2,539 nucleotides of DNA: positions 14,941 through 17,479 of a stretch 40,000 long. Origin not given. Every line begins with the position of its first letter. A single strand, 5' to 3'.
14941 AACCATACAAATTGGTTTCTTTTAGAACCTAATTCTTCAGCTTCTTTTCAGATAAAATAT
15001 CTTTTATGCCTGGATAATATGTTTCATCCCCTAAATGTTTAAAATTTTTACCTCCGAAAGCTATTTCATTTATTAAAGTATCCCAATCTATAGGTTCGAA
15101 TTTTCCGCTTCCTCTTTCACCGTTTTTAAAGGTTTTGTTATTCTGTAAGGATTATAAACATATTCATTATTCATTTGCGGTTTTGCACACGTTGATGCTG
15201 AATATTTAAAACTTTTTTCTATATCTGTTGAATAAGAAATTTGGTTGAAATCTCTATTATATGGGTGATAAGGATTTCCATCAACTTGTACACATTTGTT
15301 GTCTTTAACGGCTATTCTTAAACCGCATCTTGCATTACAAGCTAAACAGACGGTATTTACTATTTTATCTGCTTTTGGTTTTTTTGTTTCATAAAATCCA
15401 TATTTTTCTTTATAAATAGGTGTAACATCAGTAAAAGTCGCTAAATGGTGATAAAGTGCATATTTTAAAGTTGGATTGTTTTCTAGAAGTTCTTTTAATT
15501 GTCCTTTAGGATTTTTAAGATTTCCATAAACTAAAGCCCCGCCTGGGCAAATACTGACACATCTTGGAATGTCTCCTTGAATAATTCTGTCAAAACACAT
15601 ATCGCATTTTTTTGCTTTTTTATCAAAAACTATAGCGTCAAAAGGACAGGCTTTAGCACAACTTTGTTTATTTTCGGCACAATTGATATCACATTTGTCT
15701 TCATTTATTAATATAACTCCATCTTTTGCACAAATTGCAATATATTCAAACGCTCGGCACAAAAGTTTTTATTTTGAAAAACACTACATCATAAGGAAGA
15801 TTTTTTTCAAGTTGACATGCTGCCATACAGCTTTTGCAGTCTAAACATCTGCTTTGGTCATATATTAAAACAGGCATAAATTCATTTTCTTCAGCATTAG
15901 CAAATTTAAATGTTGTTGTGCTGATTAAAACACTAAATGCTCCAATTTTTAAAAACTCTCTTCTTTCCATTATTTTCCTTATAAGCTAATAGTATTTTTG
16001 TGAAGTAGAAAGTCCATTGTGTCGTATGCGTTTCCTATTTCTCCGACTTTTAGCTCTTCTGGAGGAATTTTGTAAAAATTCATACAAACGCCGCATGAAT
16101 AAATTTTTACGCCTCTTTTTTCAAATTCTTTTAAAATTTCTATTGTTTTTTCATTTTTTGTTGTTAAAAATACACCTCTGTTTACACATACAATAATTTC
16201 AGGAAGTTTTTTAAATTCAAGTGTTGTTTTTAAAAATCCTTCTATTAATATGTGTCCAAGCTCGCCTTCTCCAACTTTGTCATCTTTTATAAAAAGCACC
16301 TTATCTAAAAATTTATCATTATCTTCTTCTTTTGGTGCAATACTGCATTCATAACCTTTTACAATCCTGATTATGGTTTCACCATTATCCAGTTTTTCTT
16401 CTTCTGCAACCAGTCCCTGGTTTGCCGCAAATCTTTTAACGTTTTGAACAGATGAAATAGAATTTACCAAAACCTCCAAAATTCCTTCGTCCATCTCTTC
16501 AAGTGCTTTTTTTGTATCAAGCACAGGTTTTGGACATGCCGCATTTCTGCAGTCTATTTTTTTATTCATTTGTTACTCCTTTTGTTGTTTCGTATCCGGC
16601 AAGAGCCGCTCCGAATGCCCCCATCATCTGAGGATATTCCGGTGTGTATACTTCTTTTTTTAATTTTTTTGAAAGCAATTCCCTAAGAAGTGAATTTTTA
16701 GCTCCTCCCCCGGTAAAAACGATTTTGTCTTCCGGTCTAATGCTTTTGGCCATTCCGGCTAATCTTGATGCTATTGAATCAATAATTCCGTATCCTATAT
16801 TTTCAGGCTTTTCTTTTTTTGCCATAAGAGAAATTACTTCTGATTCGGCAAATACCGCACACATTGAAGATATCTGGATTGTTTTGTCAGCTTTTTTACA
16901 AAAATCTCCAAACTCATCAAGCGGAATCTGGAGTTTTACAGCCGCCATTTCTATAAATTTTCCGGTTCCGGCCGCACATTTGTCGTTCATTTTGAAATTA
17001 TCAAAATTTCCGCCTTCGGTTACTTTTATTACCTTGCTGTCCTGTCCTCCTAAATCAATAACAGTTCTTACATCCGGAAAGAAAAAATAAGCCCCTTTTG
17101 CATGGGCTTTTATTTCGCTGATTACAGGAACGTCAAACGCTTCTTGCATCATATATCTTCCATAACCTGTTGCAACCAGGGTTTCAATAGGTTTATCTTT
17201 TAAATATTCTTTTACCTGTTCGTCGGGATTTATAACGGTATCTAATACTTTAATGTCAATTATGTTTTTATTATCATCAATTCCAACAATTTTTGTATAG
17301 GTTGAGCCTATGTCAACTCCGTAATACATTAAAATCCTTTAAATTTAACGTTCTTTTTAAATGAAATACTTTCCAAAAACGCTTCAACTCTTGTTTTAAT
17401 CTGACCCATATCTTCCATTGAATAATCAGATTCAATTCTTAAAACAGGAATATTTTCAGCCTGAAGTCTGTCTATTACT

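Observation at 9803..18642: Nine-gene translationally coupled operon tying SelD to a thiol-relay, Mer-like transporter and ATP-driven reductase set: candidate undescribed selenium acquisition and delivery system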

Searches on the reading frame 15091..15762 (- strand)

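Call 7: search_protein_families(library=pfam, proteins=[window:15091-15762:-], max_evalue=0.01)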
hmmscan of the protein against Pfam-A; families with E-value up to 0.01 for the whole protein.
window:15091-15762:- (224 aa): 3 families
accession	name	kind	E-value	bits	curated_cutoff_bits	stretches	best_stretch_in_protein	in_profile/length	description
PF13247.11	Fer4_11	-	4e-13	49.9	26.2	1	13-81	32-99/100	4Fe-4S dicluster domain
PF04879.21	Molybdop_Fe4S4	-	2.4e-08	34.3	22.7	1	133-170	2-39/55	Molybdopterin oxidoreductase Fe4S4 domain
PF12837.12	Fer4_6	-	0.0024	18.2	25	1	16-44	1-24/24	4Fe-4S binding domain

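Call 8: search_protein_families(library=ncbifam, proteins=[window:15091-15762:-], max_evalue=0.01)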
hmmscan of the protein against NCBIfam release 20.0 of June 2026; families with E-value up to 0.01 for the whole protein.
window:15091-15762:- (224 aa): 25 families
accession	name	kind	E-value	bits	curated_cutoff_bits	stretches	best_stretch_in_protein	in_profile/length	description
NF011569.0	PRK14993.1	equivalog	9e-13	48.2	416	1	12-96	120-202/244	tetrathionate reductase subunit TtrB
NF045797.1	DsrO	equivalog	1.6e-11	44.1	200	1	13-100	124-220/235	sulfate reduction electron transfer complex DsrMKJOP subunit DsrO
TIGR03149.1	cyt_nit_nrfC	equivalog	9.2e-11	41.5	377.6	1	13-101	116-203/225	cytochrome c nitrite reductase Fe-S protein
TIGR02951.1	DMSO_dmsB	equivalog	1.2e-10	41.7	214.1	1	13-84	86-155/161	DMSO/selenate family reductase complex B subunit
NF011567.1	PRK14991.1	equivalog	1.1e-09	36.6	1750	1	130-218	69-167/1022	tetrathionate reductase subunit TtrA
TIGR03478.1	DMSO_red_II_bet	subfamily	1.5e-09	37.3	480.7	1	12-95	152-233/321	DMSO reductase family type II enzyme, iron-sulfur subunit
NF045715.1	sulf_resp_HmcB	equivalog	3.5e-09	36.2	420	1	33-97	143-213/307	sulfate respiration complex iron-sulfur protein HmcB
TIGR01582.1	FDH-beta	equivalog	7.9e-09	35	334.7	1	12-92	114-192/283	formate dehydrogenase subunit beta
NF008134.0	PRK10882.1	equivalog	5.8e-08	32.2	263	1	13-105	135-231/329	hydrogenase 2 operon protein HybA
NF042979.1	EthbenzDh_ebdB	equivalog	7.1e-08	31.7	740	1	12-95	174-255/354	ethylbenzene dehydrogenase subunit beta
NF041715.1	arsenate_red_ArrB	equivalog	1.1e-07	31.7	450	1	49-94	160-205/233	arsenate respiratory reductase iron-sulfur subunit ArrB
NF041782.1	mnquin_red_QrcC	equivalog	2.8e-06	27.2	400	1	65-109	176-218/239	menaquinone reductase iron-sulfur cluster-binding subunit QrcC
NF041513.1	formate_DH_Act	exception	1.2e-05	23.4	1400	1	127-170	35-78/1067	formate dehydrogenase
NF012032.0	PRK15488.1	equivalog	1.4e-05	23.3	694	1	131-220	40-111/759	thiosulfate reductase PhsA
TIGR01660.1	narH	equivalog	1.9e-05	23.3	524.05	1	13-78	205-268/492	nitrate reductase subunit beta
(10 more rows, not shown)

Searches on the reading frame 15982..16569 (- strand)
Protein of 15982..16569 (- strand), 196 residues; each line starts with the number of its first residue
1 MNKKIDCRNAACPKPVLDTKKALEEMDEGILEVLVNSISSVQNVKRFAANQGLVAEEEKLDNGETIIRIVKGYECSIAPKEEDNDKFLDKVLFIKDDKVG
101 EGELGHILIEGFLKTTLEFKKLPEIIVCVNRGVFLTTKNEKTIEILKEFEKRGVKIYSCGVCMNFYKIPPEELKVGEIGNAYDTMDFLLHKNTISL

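Call 7: search_protein_families(library=pfam, proteins=[window:15982-16569:-], max_evalue=0.01)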
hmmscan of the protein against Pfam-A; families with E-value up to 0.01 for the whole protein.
window:15982-16569:- (196 aa): 2 families
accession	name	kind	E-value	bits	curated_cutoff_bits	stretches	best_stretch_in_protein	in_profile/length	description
PF01206.22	TusA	-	4.8e-18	65.2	28.6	1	3-71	1-70/70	Sulfurtransferase TusA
PF02635.20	DsrE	-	0.00028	21.5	22.7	1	126-188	36-107/116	DsrE/DsrF-like family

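Call 8: search_protein_families(library=ncbifam, proteins=[window:15982-16569:-], max_evalue=0.01)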
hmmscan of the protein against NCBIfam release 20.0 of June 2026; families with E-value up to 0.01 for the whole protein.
window:15982-16569:- (196 aa): 3 families
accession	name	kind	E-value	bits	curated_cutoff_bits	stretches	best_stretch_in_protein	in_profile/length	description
TIGR03527.1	selenium_YedF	equivalog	4.2e-57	193.1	110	1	5-193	1-191/194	sulfurtransferase-like selenium metabolism protein YedF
NF008242.0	PRK11018.1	equivalog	3.4e-05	23.4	79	1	4-54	10-61/78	sulfurtransferase-like selenium metabolism protein YedF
NF041048.1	TusA_like_YeeD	exception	0.0035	17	147.5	1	3-54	2-54/72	thiosulfate utilization sulfurtransferase TsuB/YeeD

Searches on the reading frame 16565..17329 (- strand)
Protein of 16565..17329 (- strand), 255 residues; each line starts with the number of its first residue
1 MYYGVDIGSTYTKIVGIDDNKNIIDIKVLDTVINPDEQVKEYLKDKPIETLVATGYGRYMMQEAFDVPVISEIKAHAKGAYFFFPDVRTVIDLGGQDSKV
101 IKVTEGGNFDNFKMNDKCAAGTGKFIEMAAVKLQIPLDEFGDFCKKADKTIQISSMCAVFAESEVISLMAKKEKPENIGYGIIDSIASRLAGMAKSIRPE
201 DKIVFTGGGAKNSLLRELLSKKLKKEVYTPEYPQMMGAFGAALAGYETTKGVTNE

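Call 7: search_protein_families(library=pfam, proteins=[window:16565-17329:-], max_evalue=0.01)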
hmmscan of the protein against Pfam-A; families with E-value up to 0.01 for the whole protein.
window:16565-17329:- (255 aa): 5 families
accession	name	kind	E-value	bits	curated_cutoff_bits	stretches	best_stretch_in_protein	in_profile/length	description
PF01869.26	BcrAD_BadFG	-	2.5e-53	181.8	31.5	1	4-244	2-270/271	BadF/BadG/BcrA/BcrD ATPase family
PF02782.22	FGGY_C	-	8.7e-08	32.6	27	1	169-245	114-194/198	FGGY family of carbohydrate kinases, C-terminal domain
PF22521.2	HypF_C_2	-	3.9e-05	24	27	1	163-230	154-224/241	Carbamoyltransferase, Kae1-like Domain, second subdomain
PF00814.31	TsaD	-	0.0025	18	24.8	1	70-232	87-254/264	tRNA N6-adenosine threonylcarbamoyltransferase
PF05378.19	Hydant_A_N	-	0.0032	17.7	25.2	1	4-46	3-46/176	Hydantoinase/oxoprolinase N-terminal region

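Call 8: search_protein_families(library=ncbifam, proteins=[window:16565-17329:-], max_evalue=0.01)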
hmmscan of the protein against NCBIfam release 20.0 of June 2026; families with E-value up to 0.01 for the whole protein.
window:16565-17329:- (255 aa): 14 families
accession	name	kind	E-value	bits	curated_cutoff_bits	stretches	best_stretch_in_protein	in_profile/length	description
TIGR00241.1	CoA_E_activ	domain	9e-74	248.1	125.4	1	3-243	3-247/248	acyl-CoA dehydratase activase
TIGR02259.1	benz_CoA_red_A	equivalog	4.4e-38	131.2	578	1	50-228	232-409/432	benzoyl-CoA reductase subunit A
TIGR03286.1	methan_mark_15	hypoth_equivalog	3.4e-34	118.5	455.75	1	3-243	147-399/404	methanogenesis marker 15 protein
TIGR03192.1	benz_CoA_bzdQ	equivalog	1.6e-33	116.4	380.2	1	43-247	83-288/293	benzoyl-CoA reductase, bzd-type, subunit Q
TIGR02261.1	benz_CoA_red_D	equivalog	4.6e-31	107.9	312.85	1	48-245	62-262/262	benzoyl-CoA reductase subunit D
NF009842.0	PRK13317.1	equivalog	1.2e-09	38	234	1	3-84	5-88/277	type II pantothenate kinase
TIGR01312.1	XylB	equivalog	2.7e-06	26.2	380.25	1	176-245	362-435/481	xylulokinase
NF007144.0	PRK09585.2-3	equivalog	0.0004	19.6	436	1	155-231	234-313/358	anhydro-N-acetylmuramic acid kinase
NF011660.0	PRK15080.1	equivalog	0.0013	18.1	182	0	183-245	212-273/277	ethanolamine utilization protein EutJ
NF009045.0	PRK12379.1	equivalog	0.0024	16.7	580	1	182-224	300-343/402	propionate kinase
NF045551.1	GK_Pyrobac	equivalog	0.0027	17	500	1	1-48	1-48/294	ATP-dependent glucokinase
TIGR00143.1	hypF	equivalog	0.003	15.8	466.1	1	163-236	649-725/741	carbamoyltransferase HypF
TIGR02529.1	EutJ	subfamily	0.0043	16.5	152.1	0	147-243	134-238/239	ethanolamine utilization protein EutJ family protein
NF007148.0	PRK09585.3-2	equivalog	0.0045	15.7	387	1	185-231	291-337/386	anhydro-N-acetylmuramic acid kinase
